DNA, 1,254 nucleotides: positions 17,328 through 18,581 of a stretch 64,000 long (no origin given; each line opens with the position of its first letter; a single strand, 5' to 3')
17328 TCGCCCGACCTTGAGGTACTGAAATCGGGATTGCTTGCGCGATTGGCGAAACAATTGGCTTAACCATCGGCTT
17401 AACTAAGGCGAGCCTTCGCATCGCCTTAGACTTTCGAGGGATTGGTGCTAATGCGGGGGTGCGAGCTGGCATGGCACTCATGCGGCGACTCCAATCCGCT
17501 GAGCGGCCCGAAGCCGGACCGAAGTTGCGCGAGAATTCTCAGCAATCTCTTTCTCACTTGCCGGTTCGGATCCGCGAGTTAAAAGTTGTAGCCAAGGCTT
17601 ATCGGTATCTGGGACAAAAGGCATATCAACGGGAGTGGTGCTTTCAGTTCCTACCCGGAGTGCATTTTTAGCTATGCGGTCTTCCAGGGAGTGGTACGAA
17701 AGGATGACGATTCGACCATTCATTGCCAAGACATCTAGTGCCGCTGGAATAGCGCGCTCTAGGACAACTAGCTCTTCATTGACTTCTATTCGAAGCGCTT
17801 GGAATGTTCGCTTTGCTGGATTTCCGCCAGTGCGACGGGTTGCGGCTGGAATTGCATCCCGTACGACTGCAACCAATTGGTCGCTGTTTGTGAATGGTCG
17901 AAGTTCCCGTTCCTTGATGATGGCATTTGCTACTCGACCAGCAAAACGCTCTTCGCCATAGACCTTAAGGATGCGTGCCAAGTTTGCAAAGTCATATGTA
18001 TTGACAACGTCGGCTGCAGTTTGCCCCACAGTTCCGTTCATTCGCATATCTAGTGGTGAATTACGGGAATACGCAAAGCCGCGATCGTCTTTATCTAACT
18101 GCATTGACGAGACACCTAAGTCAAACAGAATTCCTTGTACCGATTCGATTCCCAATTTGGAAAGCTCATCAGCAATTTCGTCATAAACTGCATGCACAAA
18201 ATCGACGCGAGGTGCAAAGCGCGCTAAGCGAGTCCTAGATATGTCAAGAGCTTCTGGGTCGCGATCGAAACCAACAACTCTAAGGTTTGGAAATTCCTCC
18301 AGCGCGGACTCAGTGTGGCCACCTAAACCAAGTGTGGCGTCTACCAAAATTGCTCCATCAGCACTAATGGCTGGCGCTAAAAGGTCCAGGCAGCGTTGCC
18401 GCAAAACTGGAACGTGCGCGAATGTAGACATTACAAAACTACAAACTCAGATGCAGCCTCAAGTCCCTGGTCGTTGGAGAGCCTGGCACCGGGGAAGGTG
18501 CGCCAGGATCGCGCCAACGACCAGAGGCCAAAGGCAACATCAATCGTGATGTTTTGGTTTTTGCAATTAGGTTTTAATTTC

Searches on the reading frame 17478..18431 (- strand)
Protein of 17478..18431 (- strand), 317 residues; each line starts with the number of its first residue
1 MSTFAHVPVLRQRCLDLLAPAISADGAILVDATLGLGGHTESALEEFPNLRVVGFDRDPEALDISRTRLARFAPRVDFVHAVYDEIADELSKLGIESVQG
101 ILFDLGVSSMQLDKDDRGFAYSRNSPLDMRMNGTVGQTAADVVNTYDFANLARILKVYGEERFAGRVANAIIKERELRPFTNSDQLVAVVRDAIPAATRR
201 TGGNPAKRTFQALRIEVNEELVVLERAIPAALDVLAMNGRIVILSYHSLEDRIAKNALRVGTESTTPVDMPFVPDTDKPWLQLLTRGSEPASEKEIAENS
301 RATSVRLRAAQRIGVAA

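Call 4: search_protein_families(library=ncbifam, proteins=[window:17478-18431:-])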
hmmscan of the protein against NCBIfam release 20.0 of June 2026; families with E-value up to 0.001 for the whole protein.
window:17478-18431:- (317 aa): 2 families
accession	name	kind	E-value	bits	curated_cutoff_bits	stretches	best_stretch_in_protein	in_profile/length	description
TIGR00006.1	TIGR00006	equivalog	5.3e-85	285.6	154.3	1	1-312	2-309/310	16S rRNA (cytosine(1402)-N(4))-methyltransferase RsmH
NF053511.1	tRNA_U34_MnmM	equivalog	1.3e-08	34.6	135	1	23-106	15-97/183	tRNA 5-(aminomethyl)-2-thiouridylate-methyltransferase MnmM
